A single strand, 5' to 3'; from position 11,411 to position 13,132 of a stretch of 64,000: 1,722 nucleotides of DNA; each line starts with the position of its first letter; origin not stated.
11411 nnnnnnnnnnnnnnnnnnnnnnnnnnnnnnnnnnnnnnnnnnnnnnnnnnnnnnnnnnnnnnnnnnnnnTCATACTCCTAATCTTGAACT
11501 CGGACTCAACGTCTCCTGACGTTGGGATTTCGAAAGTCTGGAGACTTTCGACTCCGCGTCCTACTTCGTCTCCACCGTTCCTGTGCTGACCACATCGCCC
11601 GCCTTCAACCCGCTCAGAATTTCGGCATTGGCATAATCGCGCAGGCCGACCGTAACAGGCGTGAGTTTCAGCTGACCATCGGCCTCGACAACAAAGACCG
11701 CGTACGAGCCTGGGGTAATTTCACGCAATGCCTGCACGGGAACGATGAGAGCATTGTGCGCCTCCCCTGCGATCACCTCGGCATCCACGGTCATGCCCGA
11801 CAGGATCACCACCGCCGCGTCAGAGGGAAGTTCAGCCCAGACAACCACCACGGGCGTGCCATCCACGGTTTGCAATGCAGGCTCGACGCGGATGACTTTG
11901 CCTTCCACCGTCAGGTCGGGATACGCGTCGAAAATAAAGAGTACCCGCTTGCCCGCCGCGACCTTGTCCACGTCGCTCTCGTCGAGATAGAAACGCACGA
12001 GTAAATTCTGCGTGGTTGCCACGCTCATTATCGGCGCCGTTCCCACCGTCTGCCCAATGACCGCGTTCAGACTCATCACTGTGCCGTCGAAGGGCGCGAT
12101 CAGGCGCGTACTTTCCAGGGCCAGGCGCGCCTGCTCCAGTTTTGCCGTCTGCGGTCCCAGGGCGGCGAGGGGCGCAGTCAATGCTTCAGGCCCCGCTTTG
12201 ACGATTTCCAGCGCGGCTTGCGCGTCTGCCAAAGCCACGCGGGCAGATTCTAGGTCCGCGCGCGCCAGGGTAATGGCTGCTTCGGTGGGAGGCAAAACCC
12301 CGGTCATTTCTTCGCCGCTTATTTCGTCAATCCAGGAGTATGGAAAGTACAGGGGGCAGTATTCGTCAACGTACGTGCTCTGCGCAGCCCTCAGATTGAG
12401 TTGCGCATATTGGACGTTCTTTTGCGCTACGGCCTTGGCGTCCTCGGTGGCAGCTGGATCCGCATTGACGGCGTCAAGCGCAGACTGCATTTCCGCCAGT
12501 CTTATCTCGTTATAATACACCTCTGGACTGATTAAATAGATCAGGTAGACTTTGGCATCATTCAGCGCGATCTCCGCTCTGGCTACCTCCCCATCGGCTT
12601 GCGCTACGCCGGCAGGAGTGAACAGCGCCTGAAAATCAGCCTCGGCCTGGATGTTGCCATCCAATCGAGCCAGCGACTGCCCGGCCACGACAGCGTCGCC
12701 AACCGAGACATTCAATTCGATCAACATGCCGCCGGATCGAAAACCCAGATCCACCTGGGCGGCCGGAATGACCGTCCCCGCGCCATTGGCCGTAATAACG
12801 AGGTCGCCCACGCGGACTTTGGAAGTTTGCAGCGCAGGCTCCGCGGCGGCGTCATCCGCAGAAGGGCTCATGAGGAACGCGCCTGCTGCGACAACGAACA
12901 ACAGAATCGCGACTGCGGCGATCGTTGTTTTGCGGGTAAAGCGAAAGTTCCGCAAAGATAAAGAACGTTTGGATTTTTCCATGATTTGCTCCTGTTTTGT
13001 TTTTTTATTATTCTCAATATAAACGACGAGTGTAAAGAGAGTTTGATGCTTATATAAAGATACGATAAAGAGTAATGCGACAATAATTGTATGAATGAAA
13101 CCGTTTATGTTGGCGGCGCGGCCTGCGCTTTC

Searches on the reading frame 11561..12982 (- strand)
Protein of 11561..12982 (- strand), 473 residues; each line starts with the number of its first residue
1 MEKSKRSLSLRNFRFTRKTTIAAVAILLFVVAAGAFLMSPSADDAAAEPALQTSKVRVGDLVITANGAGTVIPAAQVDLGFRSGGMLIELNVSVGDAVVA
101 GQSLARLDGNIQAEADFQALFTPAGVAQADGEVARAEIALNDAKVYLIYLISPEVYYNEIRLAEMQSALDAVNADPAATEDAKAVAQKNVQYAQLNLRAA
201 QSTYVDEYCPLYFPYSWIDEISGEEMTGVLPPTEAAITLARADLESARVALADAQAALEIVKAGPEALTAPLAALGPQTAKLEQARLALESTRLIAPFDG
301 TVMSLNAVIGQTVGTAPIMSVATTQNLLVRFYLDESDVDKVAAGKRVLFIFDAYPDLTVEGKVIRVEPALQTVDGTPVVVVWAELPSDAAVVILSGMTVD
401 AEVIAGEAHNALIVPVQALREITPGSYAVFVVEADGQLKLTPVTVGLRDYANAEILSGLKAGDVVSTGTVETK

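Call 87: search_protein_families(library=ncbifam, proteins=[window:11561-12982:-], max_evalue=0.00001)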
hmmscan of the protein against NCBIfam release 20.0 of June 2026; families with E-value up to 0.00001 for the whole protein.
window:11561-12982:- (473 aa): 14 families
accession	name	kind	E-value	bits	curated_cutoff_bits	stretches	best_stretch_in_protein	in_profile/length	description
TIGR01730.1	RND_mfp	subfamily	1.2e-36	126.3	94.9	2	255-465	101-305/322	efflux RND transporter periplasmic adaptor subunit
NF008606.0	PRK11578.1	equivalog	7e-28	97.8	342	2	251-470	146-365/371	macrolide transporter subunit MacA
NF002939.0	PRK03598.1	equivalog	1.6e-20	73.5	393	1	236-369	147-283/332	secretion protein HlyD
TIGR00998.1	8a0101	subfamily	2.2e-20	72.9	390.8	1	77-369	43-284/334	EmrA/EmrK family multidrug efflux transporter periplasmic adaptor subunit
TIGR00999.1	8a0102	subfamily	5.7e-20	71.6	319.3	1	280-469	79-267/271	CzcB/NccB family metal efflux transporter periplasmic adaptor subunit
TIGR01843.1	type_I_hlyD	subfamily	2.3e-15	56.5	208.65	2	63-173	29-138/422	HlyD family type I secretion periplasmic adaptor subunit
TIGR02971.1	heterocyst_DevB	subfamily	3.7e-13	49.6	129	1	89-369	29-281/327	ABC exporter membrane fusion protein, DevB family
NF008589.1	PRK11556.1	equivalog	1.6e-10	40.4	391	1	273-470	174-376/392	MdtA/MuxA family multidrug efflux RND transporter periplasmic adaptor subunit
NF033138.2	RND-peri-MexC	equivalog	6.9e-10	38.6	625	1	389-469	279-359/375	MexC family multidrug efflux RND transporter periplasmic adaptor subunit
NF007785.0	PRK10476.1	equivalog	2.6e-09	36.4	376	1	147-364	75-282/347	multidrug transporter subunit MdtN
NF045680.1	DiMtlExpIhpB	equivalog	2.4e-08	33.4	450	1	289-465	135-306/326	divalent metal ion exporter adaptor subunit IhpB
NF011715.0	PRK15136.1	equivalog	5.6e-08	31.8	563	1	238-365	154-291/390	multidrug efflux MFS transporter periplasmic adaptor subunit EmrA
TIGR03794.1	NHLM_micro_HlyD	equivalog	9.5e-08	31.3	156.2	1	59-347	40-314/421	NHLP bacteriocin system secretion protein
NF038010.1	ABC_adapt_DarC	equivalog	5.5e-06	25.3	450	0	289-465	228-400/417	darobactin export ABC transporter periplasmic adaptor subunit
